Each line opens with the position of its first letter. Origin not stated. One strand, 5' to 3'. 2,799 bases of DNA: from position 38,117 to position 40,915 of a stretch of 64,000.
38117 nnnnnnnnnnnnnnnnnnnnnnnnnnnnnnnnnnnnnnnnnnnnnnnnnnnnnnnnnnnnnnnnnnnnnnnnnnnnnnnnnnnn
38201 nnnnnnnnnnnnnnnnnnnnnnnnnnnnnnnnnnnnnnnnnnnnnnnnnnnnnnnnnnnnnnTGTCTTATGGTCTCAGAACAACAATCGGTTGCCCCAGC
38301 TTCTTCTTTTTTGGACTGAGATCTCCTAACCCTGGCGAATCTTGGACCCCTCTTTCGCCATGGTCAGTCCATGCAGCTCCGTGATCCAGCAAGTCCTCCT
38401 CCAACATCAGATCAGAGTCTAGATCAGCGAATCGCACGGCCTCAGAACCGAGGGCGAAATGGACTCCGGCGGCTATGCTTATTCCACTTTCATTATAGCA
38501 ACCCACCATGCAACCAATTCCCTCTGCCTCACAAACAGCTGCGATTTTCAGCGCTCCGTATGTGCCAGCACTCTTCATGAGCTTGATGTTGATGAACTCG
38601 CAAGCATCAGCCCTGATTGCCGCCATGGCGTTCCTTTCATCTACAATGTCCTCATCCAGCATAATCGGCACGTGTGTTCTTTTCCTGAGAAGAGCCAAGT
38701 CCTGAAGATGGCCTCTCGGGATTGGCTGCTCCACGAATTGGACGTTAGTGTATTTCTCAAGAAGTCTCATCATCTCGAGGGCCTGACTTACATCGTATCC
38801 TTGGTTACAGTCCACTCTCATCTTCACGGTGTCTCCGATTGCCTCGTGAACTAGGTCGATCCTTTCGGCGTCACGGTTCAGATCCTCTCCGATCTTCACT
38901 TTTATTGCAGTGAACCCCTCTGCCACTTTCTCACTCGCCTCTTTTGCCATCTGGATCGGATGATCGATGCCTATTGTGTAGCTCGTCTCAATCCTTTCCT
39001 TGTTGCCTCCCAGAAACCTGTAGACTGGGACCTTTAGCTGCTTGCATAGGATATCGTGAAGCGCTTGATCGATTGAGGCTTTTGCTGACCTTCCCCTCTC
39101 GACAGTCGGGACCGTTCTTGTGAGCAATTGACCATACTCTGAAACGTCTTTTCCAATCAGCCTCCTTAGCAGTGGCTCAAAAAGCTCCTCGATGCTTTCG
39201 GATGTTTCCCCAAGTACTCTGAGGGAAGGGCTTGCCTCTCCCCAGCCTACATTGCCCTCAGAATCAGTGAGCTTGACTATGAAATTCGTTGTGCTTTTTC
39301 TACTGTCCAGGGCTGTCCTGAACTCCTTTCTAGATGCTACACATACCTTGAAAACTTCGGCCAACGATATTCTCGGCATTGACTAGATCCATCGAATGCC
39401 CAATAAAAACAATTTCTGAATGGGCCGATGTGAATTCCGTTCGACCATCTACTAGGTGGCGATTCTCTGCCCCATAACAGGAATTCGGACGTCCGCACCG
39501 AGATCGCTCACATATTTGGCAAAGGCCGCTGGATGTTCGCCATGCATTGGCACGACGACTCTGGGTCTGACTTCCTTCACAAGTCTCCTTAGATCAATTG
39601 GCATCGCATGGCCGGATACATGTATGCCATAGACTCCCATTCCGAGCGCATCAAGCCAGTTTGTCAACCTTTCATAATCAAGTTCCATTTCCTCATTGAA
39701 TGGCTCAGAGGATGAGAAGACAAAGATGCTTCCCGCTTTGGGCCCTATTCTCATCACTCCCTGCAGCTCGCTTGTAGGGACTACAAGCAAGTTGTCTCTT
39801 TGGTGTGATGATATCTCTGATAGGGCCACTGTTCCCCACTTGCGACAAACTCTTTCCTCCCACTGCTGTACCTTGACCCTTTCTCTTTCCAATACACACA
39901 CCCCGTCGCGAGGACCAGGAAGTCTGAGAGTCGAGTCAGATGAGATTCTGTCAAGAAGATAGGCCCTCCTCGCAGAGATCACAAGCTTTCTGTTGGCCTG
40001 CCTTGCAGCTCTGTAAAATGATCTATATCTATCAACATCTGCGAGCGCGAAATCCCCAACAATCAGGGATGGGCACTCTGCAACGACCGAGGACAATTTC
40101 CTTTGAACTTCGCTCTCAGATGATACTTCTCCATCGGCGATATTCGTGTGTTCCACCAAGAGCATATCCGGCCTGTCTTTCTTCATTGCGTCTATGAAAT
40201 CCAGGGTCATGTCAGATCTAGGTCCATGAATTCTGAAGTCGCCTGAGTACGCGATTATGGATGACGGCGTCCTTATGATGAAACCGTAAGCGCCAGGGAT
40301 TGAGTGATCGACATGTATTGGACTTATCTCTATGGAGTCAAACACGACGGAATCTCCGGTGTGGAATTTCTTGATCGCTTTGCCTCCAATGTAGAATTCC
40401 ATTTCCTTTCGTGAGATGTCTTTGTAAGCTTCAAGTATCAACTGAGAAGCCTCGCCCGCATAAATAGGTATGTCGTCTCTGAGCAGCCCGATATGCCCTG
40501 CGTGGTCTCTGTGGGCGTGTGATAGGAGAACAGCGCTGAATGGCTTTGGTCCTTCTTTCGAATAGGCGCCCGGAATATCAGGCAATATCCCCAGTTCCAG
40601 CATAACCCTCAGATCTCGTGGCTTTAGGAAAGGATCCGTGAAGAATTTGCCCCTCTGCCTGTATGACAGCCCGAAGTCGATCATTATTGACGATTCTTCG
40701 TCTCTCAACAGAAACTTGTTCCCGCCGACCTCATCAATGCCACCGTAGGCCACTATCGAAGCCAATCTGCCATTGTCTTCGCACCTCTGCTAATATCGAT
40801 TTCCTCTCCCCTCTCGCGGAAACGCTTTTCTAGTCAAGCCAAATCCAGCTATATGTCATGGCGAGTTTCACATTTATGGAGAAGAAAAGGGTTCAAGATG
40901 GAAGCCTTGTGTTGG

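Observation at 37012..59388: Candidate archaeal pathway for eating bacterial peptidoglycan stem peptides (YkfC-like peptidase, Ala-Glu epimerase, DAP decarboxylase)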

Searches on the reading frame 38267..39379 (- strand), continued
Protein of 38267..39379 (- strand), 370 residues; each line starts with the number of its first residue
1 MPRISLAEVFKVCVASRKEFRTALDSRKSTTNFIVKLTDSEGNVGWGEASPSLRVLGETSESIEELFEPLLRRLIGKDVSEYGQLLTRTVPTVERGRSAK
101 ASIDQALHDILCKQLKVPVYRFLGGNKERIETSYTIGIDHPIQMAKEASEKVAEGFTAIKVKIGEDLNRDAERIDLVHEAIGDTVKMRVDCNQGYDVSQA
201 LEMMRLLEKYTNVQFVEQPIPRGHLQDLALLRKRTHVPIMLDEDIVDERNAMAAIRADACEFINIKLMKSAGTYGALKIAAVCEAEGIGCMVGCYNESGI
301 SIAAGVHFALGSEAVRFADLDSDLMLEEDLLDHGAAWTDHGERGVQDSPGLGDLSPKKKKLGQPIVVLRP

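Call 73: search_protein_families(library=ncbifam, proteins=[P0123, P0125, P0142], max_evalue=1e-20)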
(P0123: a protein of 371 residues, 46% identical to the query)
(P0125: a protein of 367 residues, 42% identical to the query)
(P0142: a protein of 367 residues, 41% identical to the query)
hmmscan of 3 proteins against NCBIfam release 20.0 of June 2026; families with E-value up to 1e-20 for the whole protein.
P0123 (371 aa): 11 families
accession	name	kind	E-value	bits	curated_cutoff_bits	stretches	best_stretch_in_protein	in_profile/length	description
NF041118.1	A_G_epim_Thtga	equivalog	1.2e-59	202.1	500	1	13-327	12-323/341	L-Ala-D/L-Glu epimerase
TIGR02534.1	mucon_cyclo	subfamily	3.3e-44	151.5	334.95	1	10-317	7-318/368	muconate/chloromuconate family cycloisomerase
NF042940.1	racemase_DgcA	equivalog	3.9e-42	144.6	400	1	14-326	8-298/323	N-acetyl-D-Glu racemase DgcA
TIGR01928.1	menC_lowGC_arch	equivalog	4.8e-34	117.9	200.65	1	13-313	4-300/325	o-succinylbenzoate synthase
NF002782.0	PRK02901.1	equivalog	3.3e-30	105.2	288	1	129-314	77-259/328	o-succinylbenzoate synthase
NF043002.1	HProlDhtase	equivalog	1.3e-28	99.9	500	1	34-355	35-353/366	cis-3-hydroxy-L-proline dehydratase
NF040866.1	AraD_Arch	equivalog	3.2e-27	95.5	650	1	94-312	97-318/372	arabinonate dehydratase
TIGR01927.1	menC_gam_Gplu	equivalog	7.8e-27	94.4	130.55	1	12-319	3-288/307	o-succinylbenzoate synthase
NF047820.1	TalGalacDh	equivalog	2.4e-25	89.3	500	1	72-293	73-303/371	L-talarate/galactarate dehydratase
NF011708.0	PRK15129.1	equivalog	3.2e-24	85.5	343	1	24-323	20-300/321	L-Ala-D/L-Glu epimerase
NF040790.2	glucon_galact_dh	equivalog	9.7e-22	77.3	750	1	26-361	19-365/390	bifunctional D-gluconate/D-galactonate dehydratase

P0125 (367 aa): 15 families
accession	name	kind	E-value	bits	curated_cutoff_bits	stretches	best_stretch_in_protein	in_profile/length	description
NF041118.1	A_G_epim_Thtga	equivalog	2.5e-89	299.7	500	1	1-328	1-327/341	L-Ala-D/L-Glu epimerase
TIGR02534.1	mucon_cyclo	subfamily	1.4e-71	241.5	334.95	1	4-356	2-359/368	muconate/chloromuconate family cycloisomerase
NF042940.1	racemase_DgcA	equivalog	2.5e-51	174.8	400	1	11-327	6-302/323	N-acetyl-D-Glu racemase DgcA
TIGR01928.1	menC_lowGC_arch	equivalog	1.5e-46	158.9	200.65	1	11-317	3-307/325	o-succinylbenzoate synthase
NF043002.1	HProlDhtase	equivalog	1.4e-44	152.4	500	1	28-364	30-364/366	cis-3-hydroxy-L-proline dehydratase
NF010624.0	PRK14017.1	equivalog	1.2e-40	139.7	311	1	32-355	16-353/382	galactonate dehydratase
NF040790.2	glucon_galact_dh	equivalog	1.1e-39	136.4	750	1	28-356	22-363/390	bifunctional D-gluconate/D-galactonate dehydratase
NF047820.1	TalGalacDh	equivalog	7.4e-39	133.7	500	1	31-290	38-303/371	L-talarate/galactarate dehydratase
NF040866.1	AraD_Arch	equivalog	8.8e-37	127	650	1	31-355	33-362/372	arabinonate dehydratase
NF002782.0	PRK02901.1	equivalog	1.5e-34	119.4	288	1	153-316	101-264/328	o-succinylbenzoate synthase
NF043051.1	ManoateDhtManD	equivalog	6.5e-33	114.1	550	0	29-165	15-153/403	D-mannonate dehydratase ManD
NF011708.0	PRK15129.1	equivalog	4.3e-32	111.4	343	1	17-324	15-304/321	L-Ala-D/L-Glu epimerase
NF011654.0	PRK15072.1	subfamily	9.8e-30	103.7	430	0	30-164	16-152/404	D-galactonate dehydratase family protein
TIGR01927.1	menC_gam_Gplu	equivalog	1.2e-27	97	130.55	1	17-327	9-300/307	o-succinylbenzoate synthase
NF002739.0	PRK02714.1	equivalog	4.2e-24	85.6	259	1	7-311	6-291/320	o-succinylbenzoate synthase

P0142 (367 aa): 15 families
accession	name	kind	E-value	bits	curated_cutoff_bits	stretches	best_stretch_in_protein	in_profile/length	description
NF041118.1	A_G_epim_Thtga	equivalog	1.9e-86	290.3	500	1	3-329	3-328/341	L-Ala-D/L-Glu epimerase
TIGR02534.1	mucon_cyclo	subfamily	1e-66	225.5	334.95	1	4-352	2-356/368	muconate/chloromuconate family cycloisomerase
NF042940.1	racemase_DgcA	equivalog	1.4e-57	195.4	400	1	8-326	3-301/323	N-acetyl-D-Glu racemase DgcA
NF043002.1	HProlDhtase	equivalog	1.9e-49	168.5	500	1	1-363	1-363/366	cis-3-hydroxy-L-proline dehydratase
TIGR01928.1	menC_lowGC_arch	equivalog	2.4e-41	141.8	200.65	1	9-311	1-301/325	o-succinylbenzoate synthase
NF040790.2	glucon_galact_dh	equivalog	1.1e-40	139.7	750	1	24-359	18-366/390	bifunctional D-gluconate/D-galactonate dehydratase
NF010624.0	PRK14017.1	equivalog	2.2e-38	132.3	311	1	31-352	15-351/382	galactonate dehydratase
NF011708.0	PRK15129.1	equivalog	4.1e-38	131.2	343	1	5-323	3-303/321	L-Ala-D/L-Glu epimerase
NF040866.1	AraD_Arch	equivalog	4.3e-38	131.3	650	1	25-352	28-360/372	arabinonate dehydratase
NF043051.1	ManoateDhtManD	equivalog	1.9e-34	119.2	550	0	173-351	195-373/403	D-mannonate dehydratase ManD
NF047820.1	TalGalacDh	equivalog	1.5e-33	116.2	500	1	28-302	35-315/371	L-talarate/galactarate dehydratase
NF002782.0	PRK02901.1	equivalog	1.8e-33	116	288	1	139-316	85-264/328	o-succinylbenzoate synthase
NF011654.0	PRK15072.1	subfamily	1.5e-31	109.7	430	0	173-351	196-374/404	D-galactonate dehydratase family protein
TIGR01927.1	menC_gam_Gplu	equivalog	6e-28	98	130.55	1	28-328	20-300/307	o-succinylbenzoate synthase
NF002739.0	PRK02714.1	equivalog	4.8e-21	75.6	259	1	10-312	9-292/320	o-succinylbenzoate synthase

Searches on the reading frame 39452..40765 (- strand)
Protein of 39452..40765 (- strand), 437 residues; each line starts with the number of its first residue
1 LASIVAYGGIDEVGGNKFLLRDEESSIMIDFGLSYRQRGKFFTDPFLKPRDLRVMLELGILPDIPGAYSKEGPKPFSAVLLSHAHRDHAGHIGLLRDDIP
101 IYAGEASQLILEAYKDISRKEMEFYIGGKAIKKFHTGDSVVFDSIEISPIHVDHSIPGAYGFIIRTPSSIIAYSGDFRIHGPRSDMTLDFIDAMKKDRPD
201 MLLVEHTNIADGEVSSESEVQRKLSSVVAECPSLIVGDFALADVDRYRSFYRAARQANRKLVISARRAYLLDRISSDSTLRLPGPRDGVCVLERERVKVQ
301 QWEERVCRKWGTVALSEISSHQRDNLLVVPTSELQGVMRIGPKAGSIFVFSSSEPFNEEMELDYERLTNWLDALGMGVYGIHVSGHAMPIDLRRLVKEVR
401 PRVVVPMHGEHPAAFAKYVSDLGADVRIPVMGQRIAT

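Call 37: search_protein_families(library=ncbifam, proteins=[window:39452-40765:-], max_evalue=0.00001)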
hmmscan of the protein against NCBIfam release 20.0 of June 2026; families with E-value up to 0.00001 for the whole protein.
window:39452-40765:- (437 aa): 3 families
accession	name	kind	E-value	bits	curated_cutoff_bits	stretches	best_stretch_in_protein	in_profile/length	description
TIGR00649.1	MG423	subfamily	3.7e-34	118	400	1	4-418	3-395/546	RNase J family beta-CASP ribonuclease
NF047419.1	RNase_J1_RnjA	exception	2.7e-26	92.4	820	1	3-266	3-250/549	ribonuclease J1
TIGR03675.1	arCOG00543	equivalog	2.5e-07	29.3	580.2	0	3-107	176-263/631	beta-CASP ribonuclease aCPSF1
